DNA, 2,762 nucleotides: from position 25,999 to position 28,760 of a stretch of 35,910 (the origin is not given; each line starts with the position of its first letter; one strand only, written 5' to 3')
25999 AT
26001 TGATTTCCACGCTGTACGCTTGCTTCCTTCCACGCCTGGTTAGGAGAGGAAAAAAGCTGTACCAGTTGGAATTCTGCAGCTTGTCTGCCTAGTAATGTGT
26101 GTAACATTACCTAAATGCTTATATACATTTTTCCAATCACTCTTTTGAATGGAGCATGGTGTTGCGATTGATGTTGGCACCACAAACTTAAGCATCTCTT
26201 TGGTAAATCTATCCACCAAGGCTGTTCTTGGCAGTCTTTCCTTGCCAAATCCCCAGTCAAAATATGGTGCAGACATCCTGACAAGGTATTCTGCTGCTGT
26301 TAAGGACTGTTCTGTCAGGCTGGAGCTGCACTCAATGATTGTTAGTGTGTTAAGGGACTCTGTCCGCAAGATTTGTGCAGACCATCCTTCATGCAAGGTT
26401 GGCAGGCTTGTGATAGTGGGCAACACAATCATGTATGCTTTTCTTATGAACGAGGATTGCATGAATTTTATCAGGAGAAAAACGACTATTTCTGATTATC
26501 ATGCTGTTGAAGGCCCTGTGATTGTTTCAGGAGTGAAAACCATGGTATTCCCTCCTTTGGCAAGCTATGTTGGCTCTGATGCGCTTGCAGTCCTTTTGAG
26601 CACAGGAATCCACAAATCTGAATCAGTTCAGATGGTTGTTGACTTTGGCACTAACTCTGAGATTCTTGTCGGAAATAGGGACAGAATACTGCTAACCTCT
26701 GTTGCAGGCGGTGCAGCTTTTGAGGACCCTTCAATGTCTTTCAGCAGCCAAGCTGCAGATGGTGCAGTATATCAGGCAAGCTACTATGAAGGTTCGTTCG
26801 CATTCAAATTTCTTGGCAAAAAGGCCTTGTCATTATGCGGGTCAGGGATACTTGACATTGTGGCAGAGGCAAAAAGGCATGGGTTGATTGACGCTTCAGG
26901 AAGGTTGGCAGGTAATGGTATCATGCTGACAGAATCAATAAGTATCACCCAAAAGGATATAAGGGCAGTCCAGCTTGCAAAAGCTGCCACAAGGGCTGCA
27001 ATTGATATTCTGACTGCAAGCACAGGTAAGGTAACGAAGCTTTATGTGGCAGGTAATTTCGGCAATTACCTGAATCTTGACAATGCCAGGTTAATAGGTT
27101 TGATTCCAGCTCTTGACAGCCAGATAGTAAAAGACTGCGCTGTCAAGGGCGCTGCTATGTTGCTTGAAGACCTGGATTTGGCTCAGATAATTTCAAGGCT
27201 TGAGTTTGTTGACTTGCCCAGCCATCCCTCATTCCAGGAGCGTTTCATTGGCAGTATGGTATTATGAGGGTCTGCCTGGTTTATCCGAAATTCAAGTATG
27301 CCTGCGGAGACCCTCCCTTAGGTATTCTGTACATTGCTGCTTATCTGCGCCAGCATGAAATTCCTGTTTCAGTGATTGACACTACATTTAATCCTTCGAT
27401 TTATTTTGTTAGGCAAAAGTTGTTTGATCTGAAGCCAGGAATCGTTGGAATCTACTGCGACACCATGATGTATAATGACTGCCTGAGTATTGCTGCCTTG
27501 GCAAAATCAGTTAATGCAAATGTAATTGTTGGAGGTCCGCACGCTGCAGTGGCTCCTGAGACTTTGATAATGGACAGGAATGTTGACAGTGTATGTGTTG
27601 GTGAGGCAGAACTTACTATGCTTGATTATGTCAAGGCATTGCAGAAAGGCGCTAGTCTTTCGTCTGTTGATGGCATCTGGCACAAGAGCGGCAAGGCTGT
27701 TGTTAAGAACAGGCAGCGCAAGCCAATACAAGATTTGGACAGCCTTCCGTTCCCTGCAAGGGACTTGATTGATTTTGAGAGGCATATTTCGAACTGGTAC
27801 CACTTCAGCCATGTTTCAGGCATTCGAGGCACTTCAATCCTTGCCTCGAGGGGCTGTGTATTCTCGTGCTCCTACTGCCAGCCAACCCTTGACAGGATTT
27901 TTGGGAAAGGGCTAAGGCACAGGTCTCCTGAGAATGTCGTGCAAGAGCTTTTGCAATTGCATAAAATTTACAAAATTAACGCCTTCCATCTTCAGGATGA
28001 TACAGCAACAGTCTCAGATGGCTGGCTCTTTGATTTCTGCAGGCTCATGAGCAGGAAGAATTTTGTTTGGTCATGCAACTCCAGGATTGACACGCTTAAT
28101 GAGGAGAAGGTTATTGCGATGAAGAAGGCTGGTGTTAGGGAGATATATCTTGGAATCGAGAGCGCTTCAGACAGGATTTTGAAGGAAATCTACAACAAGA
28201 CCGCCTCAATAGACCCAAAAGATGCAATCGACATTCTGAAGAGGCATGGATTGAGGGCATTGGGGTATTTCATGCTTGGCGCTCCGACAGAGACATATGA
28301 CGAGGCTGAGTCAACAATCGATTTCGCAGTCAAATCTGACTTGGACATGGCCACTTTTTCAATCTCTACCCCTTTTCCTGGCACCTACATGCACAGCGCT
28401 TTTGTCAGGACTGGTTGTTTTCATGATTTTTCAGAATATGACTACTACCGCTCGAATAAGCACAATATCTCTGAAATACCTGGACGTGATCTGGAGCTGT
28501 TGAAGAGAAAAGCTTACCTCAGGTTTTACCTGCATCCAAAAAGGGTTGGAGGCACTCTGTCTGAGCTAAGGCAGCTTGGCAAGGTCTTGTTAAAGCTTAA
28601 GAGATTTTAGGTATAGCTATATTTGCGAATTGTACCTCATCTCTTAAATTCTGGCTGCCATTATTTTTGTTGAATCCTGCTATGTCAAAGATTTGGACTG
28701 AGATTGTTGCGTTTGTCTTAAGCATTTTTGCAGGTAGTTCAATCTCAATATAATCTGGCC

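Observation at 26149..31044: Orphan corrinoid methyl-transfer trio embedded among class B-like rSAM genes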

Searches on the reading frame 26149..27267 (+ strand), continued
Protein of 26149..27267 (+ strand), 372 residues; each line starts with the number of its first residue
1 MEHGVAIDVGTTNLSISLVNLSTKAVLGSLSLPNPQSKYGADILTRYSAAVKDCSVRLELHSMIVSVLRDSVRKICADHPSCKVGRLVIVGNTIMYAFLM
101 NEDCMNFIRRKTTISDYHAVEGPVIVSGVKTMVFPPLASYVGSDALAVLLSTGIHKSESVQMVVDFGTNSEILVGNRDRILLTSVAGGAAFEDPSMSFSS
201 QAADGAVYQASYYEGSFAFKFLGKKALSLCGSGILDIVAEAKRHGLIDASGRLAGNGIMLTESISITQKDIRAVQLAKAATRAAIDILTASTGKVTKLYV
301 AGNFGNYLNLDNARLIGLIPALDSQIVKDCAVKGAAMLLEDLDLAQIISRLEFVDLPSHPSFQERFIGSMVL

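Call 67: search_solved_structures(query=A3, max_evalue=0.001, show_alignments=1)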
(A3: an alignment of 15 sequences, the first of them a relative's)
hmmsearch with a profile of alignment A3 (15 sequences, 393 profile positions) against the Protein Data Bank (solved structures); distinct sequences matched with E-value up to 0.001: 3.
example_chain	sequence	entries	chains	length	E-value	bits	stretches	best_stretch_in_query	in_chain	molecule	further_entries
4c1n_I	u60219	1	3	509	1.7e-100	339.8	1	4-390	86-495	IRON-SULFUR CLUSTER BINDING PROTEIN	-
4c1n_K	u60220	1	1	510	1.8e-100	339.8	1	4-390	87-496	IRON-SULFUR CLUSTER BINDING PROTEIN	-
3zyy_X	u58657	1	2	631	2.7e-100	339.2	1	4-390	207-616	IRON-SULFUR CLUSTER BINDING PROTEIN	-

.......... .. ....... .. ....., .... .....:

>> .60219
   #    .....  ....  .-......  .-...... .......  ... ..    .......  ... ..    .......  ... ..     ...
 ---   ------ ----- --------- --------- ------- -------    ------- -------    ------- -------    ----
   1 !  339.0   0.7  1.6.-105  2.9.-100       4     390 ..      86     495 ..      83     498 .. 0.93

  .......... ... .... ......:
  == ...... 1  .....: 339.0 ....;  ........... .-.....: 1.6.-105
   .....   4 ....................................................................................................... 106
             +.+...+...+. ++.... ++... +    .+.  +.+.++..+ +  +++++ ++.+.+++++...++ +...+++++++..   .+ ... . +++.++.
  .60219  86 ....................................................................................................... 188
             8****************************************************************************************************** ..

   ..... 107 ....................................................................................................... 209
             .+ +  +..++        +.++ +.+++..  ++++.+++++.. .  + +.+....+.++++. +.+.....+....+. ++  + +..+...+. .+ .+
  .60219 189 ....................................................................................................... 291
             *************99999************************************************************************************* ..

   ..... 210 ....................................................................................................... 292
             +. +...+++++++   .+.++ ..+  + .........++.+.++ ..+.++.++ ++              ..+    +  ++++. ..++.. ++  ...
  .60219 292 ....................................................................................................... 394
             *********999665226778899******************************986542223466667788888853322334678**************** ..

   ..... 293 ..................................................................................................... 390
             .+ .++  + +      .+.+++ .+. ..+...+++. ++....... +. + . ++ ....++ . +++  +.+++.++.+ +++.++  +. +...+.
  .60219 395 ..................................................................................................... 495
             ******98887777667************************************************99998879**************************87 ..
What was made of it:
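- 26149..27267 (+): Short RACo/RamA-type ASKHA ATPase (middle plus ATPase domains) with no Fe-S domain. Candidate ATP-dependent Co(II)-to-Co(I) activator. Aligns to RACo 3ZYY residues 207-616 (call 67).
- On RACo / RamA / AcsV reductive activators of corrinoid enzymes: Matches 3ZYY at E 3e-100 (call 67).
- Checked: The clade profile aligns to residues 207-616 of the 631-aa C. hydrogenoformans RACo 3ZYY (E 3e-100, call 67).
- The protein aligns end to end with the RACo middle and ATPase domains at E 3e-100 (call 67), so a RACo-like role on a corrinoid protein is the simplest reading.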

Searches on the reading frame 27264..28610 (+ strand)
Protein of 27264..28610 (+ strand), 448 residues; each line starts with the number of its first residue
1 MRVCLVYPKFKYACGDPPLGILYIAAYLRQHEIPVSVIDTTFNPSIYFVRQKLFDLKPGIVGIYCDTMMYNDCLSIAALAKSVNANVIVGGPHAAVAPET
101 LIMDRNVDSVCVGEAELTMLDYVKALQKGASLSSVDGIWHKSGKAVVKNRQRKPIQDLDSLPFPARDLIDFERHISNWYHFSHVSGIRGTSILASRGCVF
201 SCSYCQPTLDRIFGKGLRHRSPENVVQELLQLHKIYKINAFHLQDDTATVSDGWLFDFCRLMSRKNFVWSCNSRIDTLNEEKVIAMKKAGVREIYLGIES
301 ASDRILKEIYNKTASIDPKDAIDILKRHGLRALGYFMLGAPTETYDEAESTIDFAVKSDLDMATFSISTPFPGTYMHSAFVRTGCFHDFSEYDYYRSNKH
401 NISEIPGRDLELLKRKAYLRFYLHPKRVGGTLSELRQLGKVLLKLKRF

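Call 3: search_protein_families(library=pfam, proteins=[window:27264-28610:+], max_evalue=0.01)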
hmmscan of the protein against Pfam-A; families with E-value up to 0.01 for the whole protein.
window:27264-28610:+ (448 aa): 2 families
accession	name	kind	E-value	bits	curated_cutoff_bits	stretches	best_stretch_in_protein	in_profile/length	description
PF04055.27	Radical_SAM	-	2.2e-22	80.5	29.5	1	194-355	3-166/166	Radical SAM superfamily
PF02310.24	B12-binding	-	7.1e-18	65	32.1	1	17-119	13-117/121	B12 binding domain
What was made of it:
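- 27264..28610 (+): B12-binding radical SAM enzyme. It is the window's closest relative of the 'A-type' rSAM that follows the corrinoid protein in Actinomycetota cassettes. Its start overlaps the RACo stop (ATGA). Pfam B12-binding 65 bits plus Radical_SAM 80 bits (call 3).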

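Call 4: search_protein_families(library=ncbifam, proteins=[window:27264-28610:+], max_evalue=0.01)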
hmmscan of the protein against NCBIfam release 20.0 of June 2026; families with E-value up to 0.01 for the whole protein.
window:27264-28610:+ (448 aa): 31 families (the best 25 are shown)
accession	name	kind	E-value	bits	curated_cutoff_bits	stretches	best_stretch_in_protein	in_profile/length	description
TIGR02026.1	BchE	equivalog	4.7e-47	161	481.35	1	16-398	20-405/497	magnesium-protoporphyrin IX monomethyl ester anaerobic oxidative cyclase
TIGR03471.1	HpnJ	equivalog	8e-45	153.6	577.6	1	61-434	72-445/472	hopanoid biosynthesis associated radical SAM protein HpnJ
NF050148.1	rSAM_ApyD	equivalog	2.2e-37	128.8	750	1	50-381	67-394/645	RiPP biosynthesis radical SAM protein ApyD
TIGR04479.1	bcpD_PhpK_rSAM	subfamily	6.2e-37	127.1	600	1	19-358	73-409/504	PhpK family radical SAM P-methyltransferase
NF038361.1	rSAM_Sden_1168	equivalog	1.1e-35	123.2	575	1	75-414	159-508/560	Sden_1168 family B12-binding radical SAM P-methyltransferase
TIGR04014.1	B12_SAM_MJ_0865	equivalog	1.5e-34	119.5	360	1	73-382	57-360/434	methyl-coenzyme M reductase glutamine C-methyltransferase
TIGR04013.1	B12_SAM_MJ_1487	hypoth_equivalog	8.5e-29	100.6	251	2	64-231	50-191/382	TIGR04013 family B12-binding domain/radical SAM domain-containing protein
TIGR04072.2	rSAM_ladder_B12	equivalog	4.3e-28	98.1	360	1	18-353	18-344/443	lipid biosynthesis B12-binding/radical SAM protein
NF033070.1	rSAM_AprD4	equivalog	1.3e-26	93.5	500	1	17-384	41-394/456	AprD4 family radical SAM diol-dehydratase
TIGR04385.1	B12_rSAM_cofa1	equivalog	2.6e-24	86.2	450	1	18-354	20-360/438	B12 lower ligand biosynthesis radical SAM protein BzaD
TIGR03975.1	rSAM_ocin_1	subfamily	6.5e-23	81.1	281.85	1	46-344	117-416/606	RiPP maturation radical SAM C-methyltransferase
TIGR04367.1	HpnR_B12_rSAM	equivalog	8.6e-21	74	650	1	18-393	22-386/490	hopanoid C-3 methylase HpnR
TIGR04190.1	B12_SAM_Ta0216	equivalog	1e-18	67.2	500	1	18-357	37-393/554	TIGR04190 family B12-binding domain/radical SAM domain protein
TIGR04295.1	B12_rSAM_oligo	hypoth_equivalog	2.4e-15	56.2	400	1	77-312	95-314/422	TIGR04295 family B12-binding domain-containing radical SAM protein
NF033712.0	B12_rSAM_KedN5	subfamily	1.1e-12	47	700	1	54-346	59-358/624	KedN5 family methylcobalamin-dependent radical SAM C-methyltransferase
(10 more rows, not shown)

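Call 47: find_related_loci(query=A2, collection=metagenome_contigs, flank=10000)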
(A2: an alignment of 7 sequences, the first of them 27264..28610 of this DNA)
Query A2 (448 aa) in metagenome_contigs; peptide patterns used: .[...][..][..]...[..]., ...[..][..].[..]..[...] (x = any residue, [..] = any of these).
600 stretches matched a pattern (row limit reached: there are more); 532 encode a relative of the query (tblastn E <= 1e-3); the best 80 are kept; 80 distinct loci.
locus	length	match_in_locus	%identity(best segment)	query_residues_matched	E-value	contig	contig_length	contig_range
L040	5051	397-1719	43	1-448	2e-116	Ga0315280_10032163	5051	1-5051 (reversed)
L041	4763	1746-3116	42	1-448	3e-115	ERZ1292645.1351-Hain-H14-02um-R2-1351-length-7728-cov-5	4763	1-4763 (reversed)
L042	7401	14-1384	43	1-448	6e-107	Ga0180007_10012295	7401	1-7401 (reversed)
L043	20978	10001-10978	40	1-336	3e-76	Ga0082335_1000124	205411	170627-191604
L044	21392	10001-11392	34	1-448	3e-74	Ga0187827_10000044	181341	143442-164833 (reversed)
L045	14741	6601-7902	35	17-446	3e-69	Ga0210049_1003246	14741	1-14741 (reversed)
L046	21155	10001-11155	35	1-379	9e-69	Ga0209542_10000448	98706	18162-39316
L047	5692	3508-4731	33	1-400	2e-68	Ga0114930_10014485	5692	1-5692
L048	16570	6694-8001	34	2-426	3e-67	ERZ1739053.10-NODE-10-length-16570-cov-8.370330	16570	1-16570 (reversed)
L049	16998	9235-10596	31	1-438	1e-66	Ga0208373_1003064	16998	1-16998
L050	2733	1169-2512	33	1-446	1e-66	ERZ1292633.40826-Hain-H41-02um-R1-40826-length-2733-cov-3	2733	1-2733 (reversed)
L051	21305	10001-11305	34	16-446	4e-65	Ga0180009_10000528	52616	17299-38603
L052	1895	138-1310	35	1-397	4e-67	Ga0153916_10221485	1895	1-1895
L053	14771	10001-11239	32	17-422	1e-64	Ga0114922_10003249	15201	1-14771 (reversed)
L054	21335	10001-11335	33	1-444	2e-64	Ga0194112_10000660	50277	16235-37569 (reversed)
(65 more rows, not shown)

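Call 66: search_solved_structures(query=A2, max_evalue=0.001)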
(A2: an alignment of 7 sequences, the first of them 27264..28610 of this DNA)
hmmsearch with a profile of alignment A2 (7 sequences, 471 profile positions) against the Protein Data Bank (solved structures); distinct sequences matched with E-value up to 0.001: 11.
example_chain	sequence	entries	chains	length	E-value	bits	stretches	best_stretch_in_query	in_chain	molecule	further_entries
6fd2_B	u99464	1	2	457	1.7e-36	129.1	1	168-433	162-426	Putative apramycin biosynthetic oxidoreductase 4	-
9ccb_A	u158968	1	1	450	3.5e-25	91.8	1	106-392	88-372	Radical SAM core domain-containing protein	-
5ul2_A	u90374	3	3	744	4.1e-17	65.2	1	42-420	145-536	OxsB protein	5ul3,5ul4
7kdx_A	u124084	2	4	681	5.4e-17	64.8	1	73-249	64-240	Methyltransferase TokK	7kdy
6wte_A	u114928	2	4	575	7.8e-17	64.3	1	199-390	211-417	B12-binding domain-containing protein | Tryptophan-C2-methyltransferase containing B12-binding domain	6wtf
9n1b_A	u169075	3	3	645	5.4e-10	41.7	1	55-256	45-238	Radical SAM protein | Radical SAM enzyme CysS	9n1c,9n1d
7mjv_A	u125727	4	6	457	8.5e-06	27.9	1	203-391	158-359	tRNA-2-methylthio-N(6)-dimethylallyladenosine synthase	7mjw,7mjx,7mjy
7mjz_A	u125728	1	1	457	8.6e-06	27.9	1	203-391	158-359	tRNA-2-methylthio-N(6)-dimethylallyladenosine synthase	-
2qgq_A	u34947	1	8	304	6.2e-05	25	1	212-394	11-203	Protein TM_1862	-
4jc0_A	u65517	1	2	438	0.00011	24.2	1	212-394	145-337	Ribosomal protein S12 methylthiotransferase RimO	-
8vcw_A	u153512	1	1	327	0.00023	23.1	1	198-391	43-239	Biotin synthase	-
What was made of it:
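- Tried and rejected: The nearest are the AprD4 core, 9CCB, OxsB, TokK, TsrM and CysS, all distant (call 66).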
